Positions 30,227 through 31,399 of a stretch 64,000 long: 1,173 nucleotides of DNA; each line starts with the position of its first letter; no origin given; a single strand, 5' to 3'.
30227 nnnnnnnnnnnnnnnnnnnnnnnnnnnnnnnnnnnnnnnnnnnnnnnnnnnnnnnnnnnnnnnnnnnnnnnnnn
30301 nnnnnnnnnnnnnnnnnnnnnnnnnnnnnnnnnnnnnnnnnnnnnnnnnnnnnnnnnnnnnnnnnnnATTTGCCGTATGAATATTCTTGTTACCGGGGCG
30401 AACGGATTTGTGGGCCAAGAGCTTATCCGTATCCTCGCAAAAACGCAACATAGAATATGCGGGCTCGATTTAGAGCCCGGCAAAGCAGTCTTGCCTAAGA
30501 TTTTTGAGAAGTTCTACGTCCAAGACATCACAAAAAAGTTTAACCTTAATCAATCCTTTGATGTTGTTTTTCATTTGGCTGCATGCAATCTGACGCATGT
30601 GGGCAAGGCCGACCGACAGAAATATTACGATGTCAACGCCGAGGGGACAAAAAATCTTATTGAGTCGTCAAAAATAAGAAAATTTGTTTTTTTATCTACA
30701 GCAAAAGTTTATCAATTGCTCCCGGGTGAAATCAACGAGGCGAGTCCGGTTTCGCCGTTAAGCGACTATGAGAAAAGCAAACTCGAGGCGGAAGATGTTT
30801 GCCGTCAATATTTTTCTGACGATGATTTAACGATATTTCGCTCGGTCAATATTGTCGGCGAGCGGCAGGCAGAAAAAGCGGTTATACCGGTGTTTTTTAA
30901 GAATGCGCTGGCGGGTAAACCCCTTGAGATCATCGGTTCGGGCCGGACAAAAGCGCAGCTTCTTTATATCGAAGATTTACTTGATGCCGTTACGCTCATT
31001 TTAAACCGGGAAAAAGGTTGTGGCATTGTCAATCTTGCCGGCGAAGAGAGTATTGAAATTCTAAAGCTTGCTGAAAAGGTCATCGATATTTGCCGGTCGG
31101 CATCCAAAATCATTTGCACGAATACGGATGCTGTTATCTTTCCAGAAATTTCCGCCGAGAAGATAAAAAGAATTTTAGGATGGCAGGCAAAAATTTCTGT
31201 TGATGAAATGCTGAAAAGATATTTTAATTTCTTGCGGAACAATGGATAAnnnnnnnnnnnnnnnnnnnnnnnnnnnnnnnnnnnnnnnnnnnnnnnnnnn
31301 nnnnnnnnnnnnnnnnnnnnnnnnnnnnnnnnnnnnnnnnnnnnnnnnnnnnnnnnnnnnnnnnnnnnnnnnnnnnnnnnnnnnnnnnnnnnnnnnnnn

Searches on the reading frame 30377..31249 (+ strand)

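Call 8: search_protein_families(library=pfam, proteins=[window:30377-31249:+], max_evalue=0.00001)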
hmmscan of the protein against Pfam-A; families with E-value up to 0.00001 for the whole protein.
window:30377-31249:+ (290 aa): 7 families
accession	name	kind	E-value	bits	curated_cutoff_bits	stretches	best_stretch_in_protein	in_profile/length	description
PF01370.27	Epimerase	-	2.2e-36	125.9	20.9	1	3-220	1-239/240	NAD dependent epimerase/dehydratase family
PF16363.11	GDP_Man_Dehyd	-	3.3e-25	89.7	27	1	4-281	1-331/332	GDP-mannose 4,6 dehydratase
PF04321.23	RmlD_sub_bind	-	5e-17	62.3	27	1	1-244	1-237/287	RmlD substrate binding domain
PF01073.25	3Beta_HSD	-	1.2e-15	57.7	22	1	4-203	1-223/280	3-beta hydroxysteroid dehydrogenase/isomerase family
PF07993.18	NAD_binding_4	-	2.4e-12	47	20.1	1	57-164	85-212/258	Male sterility protein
PF02719.21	Polysacc_synt_2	-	3e-10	40.2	20.2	1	3-243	1-251/293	Polysaccharide biosynthesis protein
PF13460.12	NAD_binding_10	-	8.1e-06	26.3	27.2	0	7-159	1-146/184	NAD(P)H-binding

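Call 59: search_protein_families(library=ncbifam, proteins=[window:30377-31249:+], max_evalue=0.001)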
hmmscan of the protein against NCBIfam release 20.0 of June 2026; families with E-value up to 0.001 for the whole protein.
window:30377-31249:+ (290 aa): 27 families (the best 25 are shown)
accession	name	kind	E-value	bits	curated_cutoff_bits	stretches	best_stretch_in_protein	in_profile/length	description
TIGR01181.1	dTDP_gluc_dehyt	equivalog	6e-27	94.6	365.1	1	2-286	1-311/321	dTDP-glucose 4,6-dehydratase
TIGR04180.1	EDH_00030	hypoth_equivalog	1.4e-25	90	475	1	50-272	60-285/297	NAD-dependent 4,6-dehydratase LegB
TIGR01179.1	galE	equivalog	3.8e-20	72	262.3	1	2-282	1-321/332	UDP-glucose 4-epimerase GalE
TIGR02197.1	heptose_epim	equivalog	4.4e-16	58.9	274.6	1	3-286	1-313/316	ADP-glyceromanno-heptose 6-epimerase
TIGR01214.1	rmlD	equivalog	3.2e-13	49.4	224.05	1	3-242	2-229/285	dTDP-4-dehydrorhamnose reductase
NF007582.0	PRK10217.1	equivalog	1e-12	47.8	698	1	2-238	3-269/355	dTDP-glucose 4,6-dehydratase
TIGR03466.1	HpnA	hypoth_equivalog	1.2e-12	47.3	367.65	1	2-148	2-158/327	hopanoid-associated sugar epimerase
NF008872.0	PRK11908.1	equivalog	1.7e-12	47.1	294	1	2-243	3-275/349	bifunctional UDP-4-keto-pentose/UDP-xylose synthase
NF042423.1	oxyalk_red_Shew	equivalog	3e-12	46.3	580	1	2-205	10-222/331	2-alkyl-3-oxoalkanoate reductase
NF007490.0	PRK10084.1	subfamily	1.3e-11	44.1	649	1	1-247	1-292/361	dTDP-glucose 4,6-dehydratase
TIGR01746.1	Thioester-redct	subfamily_domain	2e-11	43.7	213.35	1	56-163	84-199/371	thioester reductase domain-containing protein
NF042422.1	oxyalk_red_OleD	equivalog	2.5e-11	43.6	580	1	1-205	1-211/329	2-alkyl-3-oxoalkanoate reductase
TIGR01777.1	yfcH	hypoth_equivalog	2.2e-10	40.6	207.35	1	3-236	1-238/292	TIGR01777 family oxidoreductase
NF047922.1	GDPFucSynFcl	equivalog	2.2e-10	40.5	500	1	181-287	195-303/308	GDP-L-fucose synthase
NF043036.1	ErythonDh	equivalog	2.2e-10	40.3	325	1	1-145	1-163/321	D-erythronate dehydrogenase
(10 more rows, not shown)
